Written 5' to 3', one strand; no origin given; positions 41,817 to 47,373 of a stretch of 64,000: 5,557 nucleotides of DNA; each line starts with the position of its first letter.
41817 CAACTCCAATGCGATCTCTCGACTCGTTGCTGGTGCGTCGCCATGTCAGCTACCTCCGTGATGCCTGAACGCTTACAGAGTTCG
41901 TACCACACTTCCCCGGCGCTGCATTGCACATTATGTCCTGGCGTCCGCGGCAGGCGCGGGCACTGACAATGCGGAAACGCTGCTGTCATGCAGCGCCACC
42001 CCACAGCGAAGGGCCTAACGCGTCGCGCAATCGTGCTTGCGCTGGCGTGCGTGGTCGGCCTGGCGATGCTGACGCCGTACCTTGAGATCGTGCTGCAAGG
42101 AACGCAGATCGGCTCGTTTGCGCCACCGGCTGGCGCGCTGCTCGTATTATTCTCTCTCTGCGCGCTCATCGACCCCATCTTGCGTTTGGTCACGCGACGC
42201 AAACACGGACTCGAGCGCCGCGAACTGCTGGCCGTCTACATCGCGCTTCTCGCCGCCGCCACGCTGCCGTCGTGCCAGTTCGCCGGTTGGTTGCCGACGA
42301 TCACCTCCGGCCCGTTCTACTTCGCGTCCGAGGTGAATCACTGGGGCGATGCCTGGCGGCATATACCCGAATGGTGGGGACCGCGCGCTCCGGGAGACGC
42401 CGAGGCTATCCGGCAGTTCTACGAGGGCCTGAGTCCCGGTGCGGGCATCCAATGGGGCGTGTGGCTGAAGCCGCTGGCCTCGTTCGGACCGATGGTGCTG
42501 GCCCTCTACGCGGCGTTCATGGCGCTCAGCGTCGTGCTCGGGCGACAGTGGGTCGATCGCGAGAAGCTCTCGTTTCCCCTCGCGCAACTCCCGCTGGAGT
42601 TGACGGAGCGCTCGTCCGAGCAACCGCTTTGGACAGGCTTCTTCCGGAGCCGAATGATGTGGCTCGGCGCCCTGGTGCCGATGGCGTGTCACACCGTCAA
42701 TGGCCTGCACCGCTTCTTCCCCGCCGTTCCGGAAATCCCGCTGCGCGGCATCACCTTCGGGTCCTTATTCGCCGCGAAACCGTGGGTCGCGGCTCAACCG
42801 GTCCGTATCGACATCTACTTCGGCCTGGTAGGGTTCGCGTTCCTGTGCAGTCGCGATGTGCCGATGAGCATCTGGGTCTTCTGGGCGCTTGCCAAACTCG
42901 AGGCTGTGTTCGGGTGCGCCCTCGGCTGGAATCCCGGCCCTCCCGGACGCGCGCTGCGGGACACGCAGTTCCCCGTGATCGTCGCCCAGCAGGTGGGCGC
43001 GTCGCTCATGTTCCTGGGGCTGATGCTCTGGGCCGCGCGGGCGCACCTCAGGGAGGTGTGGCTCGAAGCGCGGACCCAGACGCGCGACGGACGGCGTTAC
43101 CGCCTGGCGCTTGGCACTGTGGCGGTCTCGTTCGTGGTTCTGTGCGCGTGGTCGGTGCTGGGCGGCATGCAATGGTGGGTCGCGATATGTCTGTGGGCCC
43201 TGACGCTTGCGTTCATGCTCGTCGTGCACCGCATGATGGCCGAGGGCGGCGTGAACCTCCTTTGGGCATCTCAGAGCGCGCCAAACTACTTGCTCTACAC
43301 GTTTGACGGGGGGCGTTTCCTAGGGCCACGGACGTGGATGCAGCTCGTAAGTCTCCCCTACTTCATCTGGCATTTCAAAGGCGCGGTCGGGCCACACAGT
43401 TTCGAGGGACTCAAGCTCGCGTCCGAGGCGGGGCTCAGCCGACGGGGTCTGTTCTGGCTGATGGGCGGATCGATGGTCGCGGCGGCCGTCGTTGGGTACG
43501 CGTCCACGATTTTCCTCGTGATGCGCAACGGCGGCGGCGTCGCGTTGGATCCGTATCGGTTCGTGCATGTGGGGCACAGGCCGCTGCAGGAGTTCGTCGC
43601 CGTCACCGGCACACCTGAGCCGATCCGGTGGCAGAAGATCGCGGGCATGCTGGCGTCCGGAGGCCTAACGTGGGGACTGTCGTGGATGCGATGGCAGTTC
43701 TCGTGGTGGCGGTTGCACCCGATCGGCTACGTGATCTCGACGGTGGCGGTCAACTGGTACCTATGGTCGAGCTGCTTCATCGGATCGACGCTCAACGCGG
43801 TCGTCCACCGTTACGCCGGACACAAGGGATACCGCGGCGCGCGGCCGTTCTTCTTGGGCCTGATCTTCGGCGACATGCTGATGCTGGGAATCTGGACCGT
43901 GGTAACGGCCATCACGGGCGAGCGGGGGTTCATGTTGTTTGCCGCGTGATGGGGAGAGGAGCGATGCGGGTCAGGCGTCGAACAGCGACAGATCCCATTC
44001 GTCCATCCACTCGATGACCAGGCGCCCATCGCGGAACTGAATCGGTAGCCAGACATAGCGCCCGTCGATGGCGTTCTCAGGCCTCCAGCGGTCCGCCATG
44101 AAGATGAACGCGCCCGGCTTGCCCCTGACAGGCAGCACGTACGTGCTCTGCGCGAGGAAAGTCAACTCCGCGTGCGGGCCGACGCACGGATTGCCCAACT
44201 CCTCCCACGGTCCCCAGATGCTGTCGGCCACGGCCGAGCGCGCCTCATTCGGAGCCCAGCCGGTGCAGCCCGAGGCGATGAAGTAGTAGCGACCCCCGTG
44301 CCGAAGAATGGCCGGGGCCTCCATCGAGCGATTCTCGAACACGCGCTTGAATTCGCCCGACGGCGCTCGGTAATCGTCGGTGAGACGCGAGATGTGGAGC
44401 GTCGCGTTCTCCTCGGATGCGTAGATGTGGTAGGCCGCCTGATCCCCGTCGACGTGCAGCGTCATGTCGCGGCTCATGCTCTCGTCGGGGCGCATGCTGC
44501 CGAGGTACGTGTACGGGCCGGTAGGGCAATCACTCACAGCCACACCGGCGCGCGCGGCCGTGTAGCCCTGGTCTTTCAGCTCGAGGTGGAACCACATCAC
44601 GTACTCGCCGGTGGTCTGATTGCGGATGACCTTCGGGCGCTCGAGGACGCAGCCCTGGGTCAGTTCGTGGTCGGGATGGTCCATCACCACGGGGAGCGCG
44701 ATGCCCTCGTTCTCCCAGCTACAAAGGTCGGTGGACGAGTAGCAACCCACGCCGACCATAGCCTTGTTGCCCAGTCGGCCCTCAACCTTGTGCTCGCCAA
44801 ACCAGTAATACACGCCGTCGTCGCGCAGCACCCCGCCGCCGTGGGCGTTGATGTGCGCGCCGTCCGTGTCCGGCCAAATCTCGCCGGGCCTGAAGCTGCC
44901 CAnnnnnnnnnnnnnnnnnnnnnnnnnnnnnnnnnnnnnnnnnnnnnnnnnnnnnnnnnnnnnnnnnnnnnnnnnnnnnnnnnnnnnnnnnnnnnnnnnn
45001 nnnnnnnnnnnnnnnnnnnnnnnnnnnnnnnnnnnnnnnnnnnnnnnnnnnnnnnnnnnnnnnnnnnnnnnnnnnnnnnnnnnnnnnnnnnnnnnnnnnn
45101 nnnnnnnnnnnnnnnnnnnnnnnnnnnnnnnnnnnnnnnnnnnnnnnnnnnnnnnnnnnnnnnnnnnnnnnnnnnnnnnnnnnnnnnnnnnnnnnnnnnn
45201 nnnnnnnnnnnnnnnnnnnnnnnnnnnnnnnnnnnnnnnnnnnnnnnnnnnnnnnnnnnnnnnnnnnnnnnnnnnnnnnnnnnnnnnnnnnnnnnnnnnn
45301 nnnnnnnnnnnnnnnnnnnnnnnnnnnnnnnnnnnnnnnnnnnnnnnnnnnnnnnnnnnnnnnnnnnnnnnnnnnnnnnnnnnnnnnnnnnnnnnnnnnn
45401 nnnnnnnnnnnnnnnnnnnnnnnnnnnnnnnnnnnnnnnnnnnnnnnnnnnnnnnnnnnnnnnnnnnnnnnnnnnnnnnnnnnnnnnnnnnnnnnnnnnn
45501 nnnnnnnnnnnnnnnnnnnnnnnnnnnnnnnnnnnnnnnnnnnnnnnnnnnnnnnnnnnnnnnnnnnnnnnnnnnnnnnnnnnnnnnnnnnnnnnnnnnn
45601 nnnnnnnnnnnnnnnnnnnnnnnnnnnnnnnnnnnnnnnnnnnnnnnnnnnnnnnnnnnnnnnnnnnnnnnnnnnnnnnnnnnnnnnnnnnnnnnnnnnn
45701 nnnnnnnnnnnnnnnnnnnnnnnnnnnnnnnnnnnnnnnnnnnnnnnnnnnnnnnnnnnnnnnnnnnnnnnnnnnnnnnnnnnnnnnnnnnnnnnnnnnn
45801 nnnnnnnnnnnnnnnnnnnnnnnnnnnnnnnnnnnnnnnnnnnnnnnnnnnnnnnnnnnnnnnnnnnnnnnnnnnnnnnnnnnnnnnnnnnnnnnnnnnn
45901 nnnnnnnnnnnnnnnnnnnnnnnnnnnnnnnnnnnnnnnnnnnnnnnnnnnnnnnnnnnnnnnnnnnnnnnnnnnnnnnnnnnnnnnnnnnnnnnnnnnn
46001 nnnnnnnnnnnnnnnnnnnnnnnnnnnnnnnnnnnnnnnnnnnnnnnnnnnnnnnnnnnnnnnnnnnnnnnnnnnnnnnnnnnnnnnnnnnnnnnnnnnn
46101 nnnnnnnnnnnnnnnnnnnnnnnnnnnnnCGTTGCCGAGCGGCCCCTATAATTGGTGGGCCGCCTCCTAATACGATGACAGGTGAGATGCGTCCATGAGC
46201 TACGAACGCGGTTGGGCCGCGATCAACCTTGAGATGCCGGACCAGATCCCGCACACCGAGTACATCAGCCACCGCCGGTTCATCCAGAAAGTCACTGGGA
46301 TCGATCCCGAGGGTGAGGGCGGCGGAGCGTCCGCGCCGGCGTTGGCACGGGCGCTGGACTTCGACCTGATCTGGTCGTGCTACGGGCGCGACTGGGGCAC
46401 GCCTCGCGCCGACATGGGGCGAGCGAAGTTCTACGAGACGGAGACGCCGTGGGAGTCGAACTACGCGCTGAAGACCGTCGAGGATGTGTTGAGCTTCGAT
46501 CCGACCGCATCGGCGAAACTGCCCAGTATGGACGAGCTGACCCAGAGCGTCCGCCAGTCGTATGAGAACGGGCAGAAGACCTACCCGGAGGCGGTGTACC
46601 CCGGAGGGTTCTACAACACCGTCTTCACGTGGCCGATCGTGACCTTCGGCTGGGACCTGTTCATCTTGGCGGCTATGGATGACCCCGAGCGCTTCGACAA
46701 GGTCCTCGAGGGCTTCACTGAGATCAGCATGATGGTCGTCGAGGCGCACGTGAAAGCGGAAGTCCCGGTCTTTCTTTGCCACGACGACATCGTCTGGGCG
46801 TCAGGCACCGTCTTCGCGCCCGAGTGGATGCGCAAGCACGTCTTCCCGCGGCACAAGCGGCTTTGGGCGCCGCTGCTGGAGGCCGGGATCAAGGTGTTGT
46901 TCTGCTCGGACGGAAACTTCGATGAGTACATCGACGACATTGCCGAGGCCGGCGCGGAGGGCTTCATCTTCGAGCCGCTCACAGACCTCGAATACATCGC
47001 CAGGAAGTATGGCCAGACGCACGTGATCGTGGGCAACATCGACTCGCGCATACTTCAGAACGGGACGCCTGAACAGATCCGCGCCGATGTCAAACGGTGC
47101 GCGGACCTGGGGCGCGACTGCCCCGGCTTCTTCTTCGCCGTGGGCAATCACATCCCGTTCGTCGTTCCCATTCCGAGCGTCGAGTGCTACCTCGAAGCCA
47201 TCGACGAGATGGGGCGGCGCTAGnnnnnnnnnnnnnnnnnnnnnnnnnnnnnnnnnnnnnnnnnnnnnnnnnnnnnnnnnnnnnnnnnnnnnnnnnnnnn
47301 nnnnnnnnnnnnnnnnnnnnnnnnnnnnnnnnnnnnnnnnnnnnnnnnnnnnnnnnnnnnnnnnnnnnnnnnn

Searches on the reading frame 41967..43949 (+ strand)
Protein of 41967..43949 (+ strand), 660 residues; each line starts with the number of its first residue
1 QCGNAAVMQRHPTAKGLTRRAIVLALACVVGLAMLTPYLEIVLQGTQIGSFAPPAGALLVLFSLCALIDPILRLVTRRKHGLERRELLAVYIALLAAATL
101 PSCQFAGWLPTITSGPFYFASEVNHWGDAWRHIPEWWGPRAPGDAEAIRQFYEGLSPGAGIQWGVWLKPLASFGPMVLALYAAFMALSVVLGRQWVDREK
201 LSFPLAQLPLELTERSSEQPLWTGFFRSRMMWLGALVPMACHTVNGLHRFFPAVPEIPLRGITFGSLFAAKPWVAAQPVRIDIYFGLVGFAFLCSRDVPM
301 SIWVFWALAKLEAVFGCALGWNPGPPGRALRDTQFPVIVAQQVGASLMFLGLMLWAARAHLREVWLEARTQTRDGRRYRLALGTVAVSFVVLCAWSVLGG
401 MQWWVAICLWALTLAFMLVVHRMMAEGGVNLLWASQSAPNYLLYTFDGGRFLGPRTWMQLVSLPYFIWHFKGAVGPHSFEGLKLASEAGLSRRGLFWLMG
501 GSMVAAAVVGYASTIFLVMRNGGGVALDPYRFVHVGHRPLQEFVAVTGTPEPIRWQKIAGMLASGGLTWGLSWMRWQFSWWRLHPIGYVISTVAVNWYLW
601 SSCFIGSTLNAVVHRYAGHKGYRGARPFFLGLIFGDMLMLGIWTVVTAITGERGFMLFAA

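Call 15: search_protein_families(library=pfam, proteins=[window:41967-43949:+], max_evalue=0.001)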
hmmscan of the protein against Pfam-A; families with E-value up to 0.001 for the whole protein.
window:41967-43949:+ (660 aa): 2 families
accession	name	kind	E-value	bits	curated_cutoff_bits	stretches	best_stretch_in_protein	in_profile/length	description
PF20581.3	DUF6785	-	8.6e-123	410.9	25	1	19-522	2-498/498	Family of unknown function (DUF6785)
PF20580.3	DUF6784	-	1.1e-25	90.2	26.4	1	560-653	3-96/101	Domain of unknown function (DUF6784)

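Call 87: search_protein_families(library=ncbifam, proteins=[window:41967-43949:+], max_evalue=0.01)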
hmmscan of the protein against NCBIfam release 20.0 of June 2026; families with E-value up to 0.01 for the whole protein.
window:41967-43949:+ (660 aa): 0 families

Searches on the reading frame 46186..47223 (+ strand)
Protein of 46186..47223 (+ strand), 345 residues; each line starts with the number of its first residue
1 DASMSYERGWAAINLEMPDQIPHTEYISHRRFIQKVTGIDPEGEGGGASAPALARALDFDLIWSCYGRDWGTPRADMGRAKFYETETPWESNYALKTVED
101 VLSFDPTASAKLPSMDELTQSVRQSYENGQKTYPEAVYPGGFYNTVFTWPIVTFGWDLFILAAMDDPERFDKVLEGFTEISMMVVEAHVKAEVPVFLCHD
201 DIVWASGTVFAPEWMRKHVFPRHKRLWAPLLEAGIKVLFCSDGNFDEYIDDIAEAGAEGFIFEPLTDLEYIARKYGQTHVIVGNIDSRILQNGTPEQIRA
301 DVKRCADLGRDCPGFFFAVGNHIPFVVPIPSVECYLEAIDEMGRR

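Call 15: search_protein_families(library=pfam, proteins=[window:46186-47223:+], max_evalue=0.001)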
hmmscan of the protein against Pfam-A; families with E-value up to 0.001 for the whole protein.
window:46186-47223:+ (345 aa): 1 family
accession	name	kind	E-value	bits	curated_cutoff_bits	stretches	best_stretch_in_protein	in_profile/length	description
PF01208.23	URO-D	-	2.6e-23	83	23.9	1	81-341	86-345/346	Uroporphyrinogen decarboxylase (URO-D)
